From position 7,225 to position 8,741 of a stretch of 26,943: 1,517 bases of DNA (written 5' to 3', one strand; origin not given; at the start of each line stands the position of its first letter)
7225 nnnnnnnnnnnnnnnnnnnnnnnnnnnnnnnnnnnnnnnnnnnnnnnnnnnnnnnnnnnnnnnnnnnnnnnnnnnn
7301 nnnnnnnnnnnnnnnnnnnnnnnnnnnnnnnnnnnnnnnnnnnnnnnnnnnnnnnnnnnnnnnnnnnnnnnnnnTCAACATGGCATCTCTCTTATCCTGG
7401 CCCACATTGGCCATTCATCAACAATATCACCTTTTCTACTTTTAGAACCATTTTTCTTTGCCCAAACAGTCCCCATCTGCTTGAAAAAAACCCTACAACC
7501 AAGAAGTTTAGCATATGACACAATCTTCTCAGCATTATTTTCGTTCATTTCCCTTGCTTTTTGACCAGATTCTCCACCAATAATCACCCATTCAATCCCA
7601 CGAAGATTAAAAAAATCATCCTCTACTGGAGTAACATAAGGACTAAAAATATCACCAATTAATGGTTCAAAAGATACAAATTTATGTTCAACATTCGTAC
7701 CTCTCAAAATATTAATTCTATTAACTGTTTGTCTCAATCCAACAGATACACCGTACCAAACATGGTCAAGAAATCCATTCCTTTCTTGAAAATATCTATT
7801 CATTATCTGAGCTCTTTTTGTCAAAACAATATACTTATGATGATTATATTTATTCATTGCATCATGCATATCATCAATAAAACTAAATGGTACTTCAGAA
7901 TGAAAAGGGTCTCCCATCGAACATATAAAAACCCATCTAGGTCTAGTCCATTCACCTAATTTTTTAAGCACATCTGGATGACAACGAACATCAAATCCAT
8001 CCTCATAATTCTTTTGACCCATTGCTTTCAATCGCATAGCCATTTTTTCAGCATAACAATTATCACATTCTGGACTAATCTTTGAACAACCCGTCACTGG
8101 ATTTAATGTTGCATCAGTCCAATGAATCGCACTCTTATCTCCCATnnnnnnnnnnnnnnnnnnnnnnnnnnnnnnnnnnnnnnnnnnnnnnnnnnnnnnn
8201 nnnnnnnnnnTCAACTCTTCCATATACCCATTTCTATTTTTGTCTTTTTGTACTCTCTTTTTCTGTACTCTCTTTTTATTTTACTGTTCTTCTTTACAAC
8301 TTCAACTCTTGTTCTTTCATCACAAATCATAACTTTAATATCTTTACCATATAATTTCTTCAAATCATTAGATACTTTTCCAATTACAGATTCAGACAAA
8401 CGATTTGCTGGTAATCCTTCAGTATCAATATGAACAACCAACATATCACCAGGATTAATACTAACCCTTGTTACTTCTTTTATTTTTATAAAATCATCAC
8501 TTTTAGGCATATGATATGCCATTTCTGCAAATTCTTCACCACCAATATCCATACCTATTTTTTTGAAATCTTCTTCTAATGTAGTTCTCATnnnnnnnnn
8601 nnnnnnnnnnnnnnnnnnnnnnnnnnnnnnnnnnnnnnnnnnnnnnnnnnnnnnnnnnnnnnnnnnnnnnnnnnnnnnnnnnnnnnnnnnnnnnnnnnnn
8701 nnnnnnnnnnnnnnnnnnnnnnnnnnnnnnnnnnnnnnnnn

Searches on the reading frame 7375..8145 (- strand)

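Call 14: search_protein_families(library=phrogs, proteins=[window:7375-8145:-], max_evalue=0.001)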
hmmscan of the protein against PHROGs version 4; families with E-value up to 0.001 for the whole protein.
window:7375-8145:- (256 aa): 1 family
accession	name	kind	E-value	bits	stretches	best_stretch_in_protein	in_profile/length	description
phrog_2045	-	unknown function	4.1e-74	250.7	1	1-238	1-245/299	-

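Call 45: search_protein_families(library=pfam, proteins=[window:7375-8145:-], max_evalue=0.1)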
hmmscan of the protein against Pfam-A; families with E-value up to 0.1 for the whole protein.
window:7375-8145:- (256 aa): 1 family
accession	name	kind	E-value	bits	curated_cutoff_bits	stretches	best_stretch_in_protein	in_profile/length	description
PF07505.17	DUF5131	-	3.3e-69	233.5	28.9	1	5-243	2-235/243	Protein of unknown function (DUF5131)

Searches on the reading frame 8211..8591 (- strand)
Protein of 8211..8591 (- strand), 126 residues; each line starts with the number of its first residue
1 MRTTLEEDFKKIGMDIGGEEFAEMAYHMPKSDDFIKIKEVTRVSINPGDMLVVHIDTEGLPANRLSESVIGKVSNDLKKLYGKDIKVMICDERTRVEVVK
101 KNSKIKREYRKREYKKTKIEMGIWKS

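Call 14: search_protein_families(library=phrogs, proteins=[window:8211-8591:-], max_evalue=0.001)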
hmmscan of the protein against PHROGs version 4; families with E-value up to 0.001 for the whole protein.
window:8211-8591:- (126 aa): 0 families

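Call 45: search_protein_families(library=pfam, proteins=[window:8211-8591:-], max_evalue=0.1)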
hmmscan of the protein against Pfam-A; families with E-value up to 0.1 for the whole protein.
window:8211-8591:- (126 aa): 2 families
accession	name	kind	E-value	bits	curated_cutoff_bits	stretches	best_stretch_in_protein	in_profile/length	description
PF03354.21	TerL_ATPase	-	0.041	14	23.7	0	64-117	102-155/178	Terminase large subunit, ATPase domain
PF01996.21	F420_ligase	-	0.088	12.7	25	0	67-96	124-153/218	F420-0:Gamma-glutamyl ligase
